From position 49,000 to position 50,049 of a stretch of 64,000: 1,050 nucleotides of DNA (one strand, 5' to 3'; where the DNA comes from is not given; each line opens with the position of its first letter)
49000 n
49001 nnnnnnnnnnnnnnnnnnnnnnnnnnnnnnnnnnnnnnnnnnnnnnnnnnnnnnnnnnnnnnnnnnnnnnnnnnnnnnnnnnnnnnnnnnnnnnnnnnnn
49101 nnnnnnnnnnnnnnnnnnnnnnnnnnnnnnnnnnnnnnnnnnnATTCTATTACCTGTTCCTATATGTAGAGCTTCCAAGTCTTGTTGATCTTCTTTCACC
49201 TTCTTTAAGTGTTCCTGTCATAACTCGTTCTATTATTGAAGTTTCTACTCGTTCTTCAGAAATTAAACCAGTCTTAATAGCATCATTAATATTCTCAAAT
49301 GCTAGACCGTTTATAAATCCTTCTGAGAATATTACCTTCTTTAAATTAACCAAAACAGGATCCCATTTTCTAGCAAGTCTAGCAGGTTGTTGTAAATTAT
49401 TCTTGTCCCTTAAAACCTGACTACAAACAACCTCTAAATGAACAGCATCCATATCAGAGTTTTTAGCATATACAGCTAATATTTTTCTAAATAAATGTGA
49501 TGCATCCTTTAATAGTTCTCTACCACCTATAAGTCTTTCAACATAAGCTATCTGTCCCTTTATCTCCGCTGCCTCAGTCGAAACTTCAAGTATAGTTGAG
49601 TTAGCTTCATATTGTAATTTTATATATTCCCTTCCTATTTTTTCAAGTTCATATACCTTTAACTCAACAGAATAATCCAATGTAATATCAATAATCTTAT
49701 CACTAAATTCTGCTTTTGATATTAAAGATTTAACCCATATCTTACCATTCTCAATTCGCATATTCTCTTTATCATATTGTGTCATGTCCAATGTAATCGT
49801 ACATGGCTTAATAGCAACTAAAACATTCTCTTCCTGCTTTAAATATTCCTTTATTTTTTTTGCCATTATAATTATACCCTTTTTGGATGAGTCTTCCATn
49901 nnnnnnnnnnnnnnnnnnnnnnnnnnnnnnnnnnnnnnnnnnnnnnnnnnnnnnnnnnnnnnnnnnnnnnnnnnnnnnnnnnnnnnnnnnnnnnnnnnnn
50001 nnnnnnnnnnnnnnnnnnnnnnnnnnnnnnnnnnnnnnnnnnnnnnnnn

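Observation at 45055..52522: Second beta/beta-prime RNAP pair, with two small genes inserted between the subunits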

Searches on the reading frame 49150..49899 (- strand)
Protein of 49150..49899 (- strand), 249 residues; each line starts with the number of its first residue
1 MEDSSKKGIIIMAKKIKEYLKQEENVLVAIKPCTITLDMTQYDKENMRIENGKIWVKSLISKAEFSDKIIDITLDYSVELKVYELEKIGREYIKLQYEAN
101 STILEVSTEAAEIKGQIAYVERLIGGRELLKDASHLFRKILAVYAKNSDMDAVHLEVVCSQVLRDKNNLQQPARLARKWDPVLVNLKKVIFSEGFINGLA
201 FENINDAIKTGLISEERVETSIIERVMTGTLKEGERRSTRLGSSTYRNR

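Call 5: search_protein_families(library=pfam, proteins=[window:49150-49899:-], max_evalue=0.1)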
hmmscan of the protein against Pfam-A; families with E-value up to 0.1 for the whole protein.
window:49150-49899:- (249 aa): 0 families

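Call 6: search_protein_families(library=phrogs, proteins=[window:49150-49899:-], max_evalue=0.1)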
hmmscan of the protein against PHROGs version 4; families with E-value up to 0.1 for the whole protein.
window:49150-49899:- (249 aa): 1 family
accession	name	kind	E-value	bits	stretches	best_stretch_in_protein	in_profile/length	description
phrog_2926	-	head and packaging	3.2e-07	31.1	1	14-226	11-238/241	virion structural protein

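Call 8: search_dna_similar(query=window:49150-49899:-, collection=phages, mode=protein, max_rows=40, max_evalue=0.01)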
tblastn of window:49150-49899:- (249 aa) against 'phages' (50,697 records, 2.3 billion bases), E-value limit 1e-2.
No match.

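Call 23: find_related_loci(query=A2, collection=viral_contigs, flank=6000)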
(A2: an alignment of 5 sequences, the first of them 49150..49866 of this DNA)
Query A2 (238 aa) in viral_contigs; peptide patterns used: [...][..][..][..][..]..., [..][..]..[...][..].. (x = any residue, [..] = any of these).
114 stretches matched a pattern; 8 encode a relative of the query (tblastn E <= 1e-3); 7 distinct loci.
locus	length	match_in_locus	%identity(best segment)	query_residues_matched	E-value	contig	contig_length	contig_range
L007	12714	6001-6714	66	1-238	5e-106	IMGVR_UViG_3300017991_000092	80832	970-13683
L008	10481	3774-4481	65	4-238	9e-104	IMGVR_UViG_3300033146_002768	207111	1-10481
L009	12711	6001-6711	65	4-237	2e-101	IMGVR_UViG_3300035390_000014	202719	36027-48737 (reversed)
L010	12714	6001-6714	66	1-238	5e-106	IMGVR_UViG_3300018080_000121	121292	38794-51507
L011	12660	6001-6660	50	5-222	3e-68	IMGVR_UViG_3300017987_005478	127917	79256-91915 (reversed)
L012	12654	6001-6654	50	4-222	1e-67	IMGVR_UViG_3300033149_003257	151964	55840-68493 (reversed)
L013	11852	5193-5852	50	5-222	3e-68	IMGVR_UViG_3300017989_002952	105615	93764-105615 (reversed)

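Call 24: find_related_loci(query=A2, collection=metagenome_contigs, flank=6000)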
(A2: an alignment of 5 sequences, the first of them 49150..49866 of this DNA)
Query A2 (238 aa) in metagenome_contigs; peptide patterns used: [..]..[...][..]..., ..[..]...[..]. (x = any residue, [..] = any of these).
600 stretches matched a pattern (row limit reached: there are more); 27 encode a relative of the query (tblastn E <= 1e-3); 27 distinct loci.
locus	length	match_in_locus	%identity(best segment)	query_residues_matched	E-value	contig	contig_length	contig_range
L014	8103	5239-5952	68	4-238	2e-107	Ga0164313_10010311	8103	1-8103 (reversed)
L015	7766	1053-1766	68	4-238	2e-107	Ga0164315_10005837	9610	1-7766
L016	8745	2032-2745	66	1-238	7e-106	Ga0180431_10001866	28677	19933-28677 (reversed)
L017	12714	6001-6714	66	1-238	1e-105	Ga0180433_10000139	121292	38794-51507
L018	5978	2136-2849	66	4-238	1e-104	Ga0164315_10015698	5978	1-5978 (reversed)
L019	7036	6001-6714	66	4-238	3e-100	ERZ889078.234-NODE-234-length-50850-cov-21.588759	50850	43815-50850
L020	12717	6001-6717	64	4-238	2e-98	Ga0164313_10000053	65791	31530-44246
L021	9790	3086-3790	63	4-238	4e-98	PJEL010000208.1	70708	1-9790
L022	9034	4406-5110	63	4-238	7e-97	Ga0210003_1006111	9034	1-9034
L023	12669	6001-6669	56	5-226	2e-83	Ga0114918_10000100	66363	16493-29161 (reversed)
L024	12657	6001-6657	55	8-223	3e-78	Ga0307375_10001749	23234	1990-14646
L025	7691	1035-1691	55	8-223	3e-78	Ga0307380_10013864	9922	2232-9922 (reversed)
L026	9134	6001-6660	55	7-223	5e-78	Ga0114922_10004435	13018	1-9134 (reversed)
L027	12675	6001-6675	50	5-226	3e-74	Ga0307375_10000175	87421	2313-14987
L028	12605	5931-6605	50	5-226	7e-73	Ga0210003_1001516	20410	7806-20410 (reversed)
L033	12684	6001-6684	46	1-226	7e-70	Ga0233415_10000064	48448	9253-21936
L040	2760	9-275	57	138-226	1e-31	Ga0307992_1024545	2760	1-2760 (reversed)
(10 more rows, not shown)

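Call 31: search_protein_families(library=pfam, proteins=[L018:409-1431:+, L021:3803-4720:+, L014:4047-4631:+, L033:5558-5902:+], max_evalue=0.01)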
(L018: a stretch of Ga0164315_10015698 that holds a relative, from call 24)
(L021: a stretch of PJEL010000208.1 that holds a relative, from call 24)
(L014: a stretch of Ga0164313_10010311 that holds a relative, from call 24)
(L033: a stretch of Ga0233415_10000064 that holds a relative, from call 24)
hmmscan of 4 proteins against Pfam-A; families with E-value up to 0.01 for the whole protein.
L018:409-1431:+ (340 aa): 0 families

L021:3803-4720:+ (305 aa): 3 families
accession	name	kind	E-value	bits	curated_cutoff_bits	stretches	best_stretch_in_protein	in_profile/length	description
PF07460.16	NUMOD3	-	9.3e-09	35.5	20.4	0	39-57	1-19/37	NUMOD3 motif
PF18340.7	TraI_2B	-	0.0029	17.9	26.7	0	93-132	7-44/79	DNA relaxase TraI 2B/2B-like domain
PF07495.19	Y_Y_Y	-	0.0068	16.7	26.6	0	141-167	29-55/65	Y_Y_Y domain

L014:4047-4631:+ (194 aa): 0 families

L033:5558-5902:+ (114 aa): 0 families

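Call 32: search_solved_structures(query=A2, max_evalue=1, show_alignments=2)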
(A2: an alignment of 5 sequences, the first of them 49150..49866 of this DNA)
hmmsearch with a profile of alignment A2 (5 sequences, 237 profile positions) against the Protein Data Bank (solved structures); distinct sequences matched with E-value up to 1: 0.

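Call 33: find_homologous_proteins(query=window:49150-49866:-, max_evalue=0.001)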
Query window:49150-49866:- (238 aa): 69 proteins with E <= 0.001 among 448 candidates.
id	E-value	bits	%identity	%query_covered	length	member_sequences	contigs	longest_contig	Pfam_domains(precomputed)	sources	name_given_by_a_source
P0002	3.6e-140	483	94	100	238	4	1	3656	-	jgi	jgi:hypothetical protein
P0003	7.1e-123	426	81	100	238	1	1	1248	-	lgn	-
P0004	4.7e-122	423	80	100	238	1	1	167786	-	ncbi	-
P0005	5.6e-102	358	70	99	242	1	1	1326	-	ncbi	-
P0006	8.6e-101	354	71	100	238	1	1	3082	-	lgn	-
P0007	4.9e-99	348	69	99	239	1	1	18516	-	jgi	-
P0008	7.6e-99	348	68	99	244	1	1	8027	-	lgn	-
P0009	2.1e-98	346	68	100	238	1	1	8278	-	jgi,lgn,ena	-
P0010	1.0e-97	344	68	99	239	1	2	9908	-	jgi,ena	-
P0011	1.4e-97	343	69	99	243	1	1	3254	-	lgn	-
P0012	1.5e-97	343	67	99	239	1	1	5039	-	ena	-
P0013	4.7e-97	342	68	99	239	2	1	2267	-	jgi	-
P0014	8.5e-97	341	68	99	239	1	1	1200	-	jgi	jgi:hypothetical protein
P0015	1.2e-96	341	68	100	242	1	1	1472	-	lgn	-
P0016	2.2e-96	340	65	99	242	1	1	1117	-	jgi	jgi:hypothetical protein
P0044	1.8e-73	265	54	94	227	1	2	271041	-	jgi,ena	-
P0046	2.9e-71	257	53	93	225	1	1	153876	-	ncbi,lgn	-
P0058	3.8e-60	221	49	94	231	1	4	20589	-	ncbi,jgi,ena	ncbi:MAG: hypothetical protein ACTSVB_04670 [Candidatus Heimdallarchaeaceae archaeon]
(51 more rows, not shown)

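Call 34: find_encoding_contigs(protein=P0004, flank=6000, max_places=3)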
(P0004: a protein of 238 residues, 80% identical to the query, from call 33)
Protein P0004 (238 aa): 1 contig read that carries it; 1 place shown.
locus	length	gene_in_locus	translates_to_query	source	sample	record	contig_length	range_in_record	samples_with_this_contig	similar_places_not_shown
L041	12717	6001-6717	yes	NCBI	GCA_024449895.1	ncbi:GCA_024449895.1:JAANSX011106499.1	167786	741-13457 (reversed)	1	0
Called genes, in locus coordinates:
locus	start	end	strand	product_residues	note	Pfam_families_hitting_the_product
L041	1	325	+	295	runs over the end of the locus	-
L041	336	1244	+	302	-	-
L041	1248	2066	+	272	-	-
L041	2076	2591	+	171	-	PF01510:Amidase_2 (weak)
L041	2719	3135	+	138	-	-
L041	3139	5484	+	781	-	PF04997:RNA_pol_Rpb1_1 (weak), PF00623:RNA_pol_Rpb1_2, PF04998:RNA_pol_Rpb1_5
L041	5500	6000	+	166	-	-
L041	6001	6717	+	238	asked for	-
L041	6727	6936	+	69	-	-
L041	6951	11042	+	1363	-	PF04565:RNA_pol_Rpb2_3, PF00562:RNA_pol_Rpb2_6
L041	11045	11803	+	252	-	PF01844:HNH (weak)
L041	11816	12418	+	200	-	-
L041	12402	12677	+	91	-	-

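Call 35: find_encoding_contigs(protein=P0002, flank=4000, max_places=3)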
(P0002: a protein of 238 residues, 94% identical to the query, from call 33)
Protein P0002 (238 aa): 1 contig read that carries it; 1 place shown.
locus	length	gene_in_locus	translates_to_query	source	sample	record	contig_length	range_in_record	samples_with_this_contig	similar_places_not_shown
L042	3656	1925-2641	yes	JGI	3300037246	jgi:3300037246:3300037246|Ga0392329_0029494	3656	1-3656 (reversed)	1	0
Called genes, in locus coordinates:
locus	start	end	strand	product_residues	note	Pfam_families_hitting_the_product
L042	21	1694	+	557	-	PF00623:RNA_pol_Rpb1_2, PF04983:RNA_pol_Rpb1_3 (weak), PF04998:RNA_pol_Rpb1_5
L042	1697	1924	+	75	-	-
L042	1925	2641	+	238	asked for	-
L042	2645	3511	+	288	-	-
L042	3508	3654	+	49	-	?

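Call 36: find_encoding_contigs(protein=P0003, flank=4000, max_places=3)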
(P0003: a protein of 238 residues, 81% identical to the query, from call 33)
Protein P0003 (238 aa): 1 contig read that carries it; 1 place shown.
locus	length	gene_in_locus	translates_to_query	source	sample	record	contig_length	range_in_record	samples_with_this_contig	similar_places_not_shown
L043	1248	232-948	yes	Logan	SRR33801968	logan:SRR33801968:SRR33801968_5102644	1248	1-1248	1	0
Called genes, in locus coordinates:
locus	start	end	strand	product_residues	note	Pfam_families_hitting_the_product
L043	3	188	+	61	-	?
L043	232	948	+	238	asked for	-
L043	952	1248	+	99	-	?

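Call 50: search_protein_families(library=pfam, proteins=[L041:5500-6000:+, L018:1717-2130:+, L019:4510-4932:+, L019:4949-5374:+, L014:4917-5249:+, L042:1697-1924:+, L019:5650-5994:+], max_evalue=1)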
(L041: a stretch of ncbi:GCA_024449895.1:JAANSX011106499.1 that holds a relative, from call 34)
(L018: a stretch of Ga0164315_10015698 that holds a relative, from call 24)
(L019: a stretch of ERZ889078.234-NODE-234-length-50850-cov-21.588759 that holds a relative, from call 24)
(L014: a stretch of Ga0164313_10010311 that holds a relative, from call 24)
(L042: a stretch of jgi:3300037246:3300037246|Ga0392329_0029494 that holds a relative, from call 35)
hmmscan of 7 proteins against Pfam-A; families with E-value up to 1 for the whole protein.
L041:5500-6000:+ (166 aa): 5 families
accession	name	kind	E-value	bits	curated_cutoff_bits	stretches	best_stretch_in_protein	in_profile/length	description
PF04412.18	AcnX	-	0.0013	18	31.5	1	44-163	171-286/400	Aconitase X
PF17253.7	DUF5320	-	0.01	17.4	27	1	76-161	7-86/99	Family of unknown function (DUF5320)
PF09177.16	STX6_10_61_N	-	0.08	13.9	29.4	1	119-162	17-62/99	Syntaxin 6/10/61, N-terminal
PF22694.1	CtpB_N-like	-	0.089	13.7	27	1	110-154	2-46/85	Activating protease CtpB N-terminal domain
PF12515.13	CaATP_NAI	-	0.12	12.4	25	1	23-35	12-24/45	Ca2+-ATPase N terminal autoinhibitory domain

L018:1717-2130:+ (137 aa): 4 families
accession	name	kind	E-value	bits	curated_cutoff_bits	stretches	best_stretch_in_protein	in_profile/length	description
PF20721.2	C19orf12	-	0.0054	17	30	1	48-115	46-112/163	C19orf12-like protein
PF02558.23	ApbA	-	0.0063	16.6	22.2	1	68-119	2-53/150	Ketopantoate reductase PanE/ApbA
PF23933.1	DUF7269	-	0.014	15.9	29.1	1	50-130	10-90/162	Family of unknown function (DUF7269)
PF01277.22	Oleosin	-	0.22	11.7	25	1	56-119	49-111/113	Oleosin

L019:4510-4932:+ (140 aa): 2 families
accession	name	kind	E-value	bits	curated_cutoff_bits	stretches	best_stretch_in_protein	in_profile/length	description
PF01810.24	LysE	-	0.0097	15.8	25.6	1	89-122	63-94/193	LysE type translocator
PF03741.22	TerC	-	0.1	12.7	27.8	1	89-120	63-94/178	Integral membrane protein TerC family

L019:4949-5374:+ (141 aa): 4 families
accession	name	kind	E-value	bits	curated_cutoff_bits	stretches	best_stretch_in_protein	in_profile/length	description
PF07996.16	T4SS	-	9.2e-05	23.3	24.7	1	43-137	82-174/197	Type IV secretion system proteins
PF01810.24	LysE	-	0.0045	16.9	25.6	1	92-122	63-93/193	LysE type translocator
PF16157.10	DUF4865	-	0.023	15.1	26.7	1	11-83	69-139/183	Domain of unknown function (DUF4865)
PF03741.22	TerC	-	0.22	11.7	27.8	1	91-122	62-93/178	Integral membrane protein TerC family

L014:4917-5249:+ (110 aa): 1 family
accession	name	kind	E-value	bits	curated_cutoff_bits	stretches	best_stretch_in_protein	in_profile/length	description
PF10459.15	Peptidase_S46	-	0.012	14.8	22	1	32-107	238-313/698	Peptidase S46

L042:1697-1924:+ (75 aa): 0 families

L019:5650-5994:+ (114 aa): 8 families
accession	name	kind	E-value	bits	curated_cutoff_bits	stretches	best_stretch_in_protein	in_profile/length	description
PF11138.13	DUF2911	-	0.016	15.5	27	1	31-109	57-129/145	Protein of unknown function (DUF2911)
PF13086.12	AAA_11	-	0.04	14.1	27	1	53-112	129-188/257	AAA domain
PF03348.21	Serinc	-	0.17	11.2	24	1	28-106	285-359/434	Serine incorporator (Serinc)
PF15101.11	TERB2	-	0.18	12.2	27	1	37-110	80-151/207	Telomere-associated protein TERB2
PF11262.13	Tho2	-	0.21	11.1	23.1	1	46-108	42-105/305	Transcription factor/nuclear export subunit protein 2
PF02487.23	CLN3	-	0.3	10.5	31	1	23-107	144-229/395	CLN3 protein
PF24871.1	Piezo_TM1-24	-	0.41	9.5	28.8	1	52-109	308-370/682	Piezo TM1-24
PF22251.1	PFF1_TM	-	0.5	10.3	32.3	1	49-110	129-191/300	Vacuolar membrane protease, transmembrane domain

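Call 51: search_protein_families(library=phrogs, proteins=[L041:5500-6000:+, L018:1717-2130:+, L019:4510-4932:+, L019:4949-5374:+, L014:4917-5249:+, L042:1697-1924:+], max_evalue=1)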
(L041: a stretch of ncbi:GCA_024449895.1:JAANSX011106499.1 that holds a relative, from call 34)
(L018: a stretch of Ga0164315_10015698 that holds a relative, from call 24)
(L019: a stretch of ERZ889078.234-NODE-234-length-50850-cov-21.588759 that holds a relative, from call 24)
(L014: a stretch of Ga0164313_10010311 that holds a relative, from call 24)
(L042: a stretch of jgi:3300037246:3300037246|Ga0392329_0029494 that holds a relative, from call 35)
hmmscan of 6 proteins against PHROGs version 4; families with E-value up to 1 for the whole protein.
L041:5500-6000:+ (166 aa): 5 families
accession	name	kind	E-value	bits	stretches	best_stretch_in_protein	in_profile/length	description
phrog_739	-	lysis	0.004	18.4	1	100-162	8-69/122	Rz-like spanin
phrog_3913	-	unknown function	0.046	15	1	109-158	11-60/89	-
phrog_24654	-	unknown function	0.15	13.2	0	44-76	49-81/85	-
phrog_16912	-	unknown function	0.77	10.8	0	35-51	33-49/55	-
phrog_3134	-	unknown function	0.82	10.9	1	10-46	61-98/133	-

L018:1717-2130:+ (137 aa): 13 families
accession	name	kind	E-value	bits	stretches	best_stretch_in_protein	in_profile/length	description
phrog_1026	-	lysis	0.00053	21.2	1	64-131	8-78/85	Rz-like spanin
phrog_7187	-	unknown function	0.0032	17.8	1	49-125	70-153/527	-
phrog_1350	-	lysis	0.0035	18.4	1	56-134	19-90/97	holin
phrog_11022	-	unknown function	0.016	16.4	1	22-116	133-224/227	-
phrog_9090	-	moron, auxiliary metabolic gene and host takeover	0.041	14.8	1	66-133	12-76/130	membrane protein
phrog_38217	-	unknown function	0.048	14.6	1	67-119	23-75/165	-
phrog_10569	-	unknown function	0.071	14.2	1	67-127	6-67/155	-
phrog_20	-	lysis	0.074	13.8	1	65-130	59-131/151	holin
phrog_1405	-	unknown function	0.1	13.7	1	82-122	46-82/86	-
phrog_6572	-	other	0.12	12.5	1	69-130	262-321/325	ADP-ribosylglycohydrolase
phrog_6664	-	unknown function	0.15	13.5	1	66-134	10-79/97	-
phrog_8821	-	lysis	0.31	12.1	1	69-133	11-74/130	Rz-like spanin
phrog_2877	-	lysis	0.88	10.9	1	52-93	12-54/71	holin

L019:4510-4932:+ (140 aa): 3 families
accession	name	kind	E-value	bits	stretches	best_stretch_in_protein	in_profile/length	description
phrog_89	-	lysis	0.052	14.5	1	86-139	9-60/143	Rz-like spanin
phrog_1838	-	unknown function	0.057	14.9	0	99-122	18-41/67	-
phrog_16154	-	unknown function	0.44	10.7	1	89-135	76-123/207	-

L019:4949-5374:+ (141 aa): 1 family
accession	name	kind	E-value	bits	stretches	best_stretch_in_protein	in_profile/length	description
phrog_16154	-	unknown function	0.081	13.2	1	92-118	76-102/207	-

L014:4917-5249:+ (110 aa): 1 family
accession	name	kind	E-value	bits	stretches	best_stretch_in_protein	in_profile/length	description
phrog_27978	-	unknown function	0.19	12.8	1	26-88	4-63/107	-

L042:1697-1924:+ (75 aa): 2 families
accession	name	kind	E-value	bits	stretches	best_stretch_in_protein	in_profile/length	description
phrog_26909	-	head and packaging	0.00077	20.9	1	18-74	30-86/99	virion structural protein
phrog_32708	-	unknown function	0.15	12.8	1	54-65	6-17/29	-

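Call 58: find_encoding_contigs(protein=P0044, flank=7000, max_places=1)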
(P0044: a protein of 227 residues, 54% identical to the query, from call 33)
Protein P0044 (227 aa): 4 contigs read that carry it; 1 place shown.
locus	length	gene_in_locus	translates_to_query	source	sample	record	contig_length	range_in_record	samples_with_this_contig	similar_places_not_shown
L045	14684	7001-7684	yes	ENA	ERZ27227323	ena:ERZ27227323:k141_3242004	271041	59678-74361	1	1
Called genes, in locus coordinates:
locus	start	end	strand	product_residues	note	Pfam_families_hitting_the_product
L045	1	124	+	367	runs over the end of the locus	-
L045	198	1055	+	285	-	-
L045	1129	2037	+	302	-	PF00294:PfkB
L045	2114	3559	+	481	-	-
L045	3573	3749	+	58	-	-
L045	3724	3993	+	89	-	-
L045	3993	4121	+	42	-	-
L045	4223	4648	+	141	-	-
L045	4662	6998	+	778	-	PF00623:RNA_pol_Rpb1_2, PF04998:RNA_pol_Rpb1_5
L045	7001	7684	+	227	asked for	-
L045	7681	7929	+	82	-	-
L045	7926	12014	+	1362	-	PF04565:RNA_pol_Rpb2_3, PF00562:RNA_pol_Rpb2_6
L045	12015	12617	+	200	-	-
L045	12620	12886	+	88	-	-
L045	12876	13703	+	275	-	-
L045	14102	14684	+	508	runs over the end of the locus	-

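Call 59: find_encoding_contigs(protein=P0046, flank=7000, max_places=1)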
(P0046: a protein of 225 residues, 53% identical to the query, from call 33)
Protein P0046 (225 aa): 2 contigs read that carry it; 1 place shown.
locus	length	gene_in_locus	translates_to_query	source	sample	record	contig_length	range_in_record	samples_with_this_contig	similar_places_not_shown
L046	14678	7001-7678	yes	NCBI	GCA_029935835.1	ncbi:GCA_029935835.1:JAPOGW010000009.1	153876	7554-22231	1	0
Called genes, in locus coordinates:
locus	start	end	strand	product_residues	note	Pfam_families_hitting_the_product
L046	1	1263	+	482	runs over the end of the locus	-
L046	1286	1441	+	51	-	-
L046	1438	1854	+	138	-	-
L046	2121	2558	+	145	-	-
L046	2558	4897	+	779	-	PF00623:RNA_pol_Rpb1_2, PF04998:RNA_pol_Rpb1_5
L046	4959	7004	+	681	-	PF24308:DUF7487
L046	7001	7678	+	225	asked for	-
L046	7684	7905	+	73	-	-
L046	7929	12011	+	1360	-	PF04565:RNA_pol_Rpb2_3, PF00562:RNA_pol_Rpb2_6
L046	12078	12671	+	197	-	-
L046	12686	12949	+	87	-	-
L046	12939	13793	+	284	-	-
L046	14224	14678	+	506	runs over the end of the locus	-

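Call 60: find_encoding_contigs(protein=P0058, flank=7000, max_places=1)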
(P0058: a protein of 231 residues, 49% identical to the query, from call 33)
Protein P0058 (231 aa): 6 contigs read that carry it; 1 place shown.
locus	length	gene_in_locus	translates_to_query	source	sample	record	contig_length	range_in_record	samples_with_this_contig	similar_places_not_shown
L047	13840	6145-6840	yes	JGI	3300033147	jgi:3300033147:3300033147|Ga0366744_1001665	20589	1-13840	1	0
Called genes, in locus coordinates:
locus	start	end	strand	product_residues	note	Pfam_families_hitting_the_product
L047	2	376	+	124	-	?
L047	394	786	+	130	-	-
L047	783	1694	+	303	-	PF00294:PfkB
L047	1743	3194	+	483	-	-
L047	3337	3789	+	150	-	-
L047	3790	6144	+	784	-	PF00623:RNA_pol_Rpb1_2, PF04983:RNA_pol_Rpb1_3 (faint), PF04998:RNA_pol_Rpb1_5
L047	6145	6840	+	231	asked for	-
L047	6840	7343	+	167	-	-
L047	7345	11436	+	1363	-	PF04565:RNA_pol_Rpb2_3, PF00562:RNA_pol_Rpb2_6, PF04560:RNA_pol_Rpb2_7 (faint)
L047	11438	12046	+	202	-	-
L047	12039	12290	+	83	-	-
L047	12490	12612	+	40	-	-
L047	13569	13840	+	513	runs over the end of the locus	-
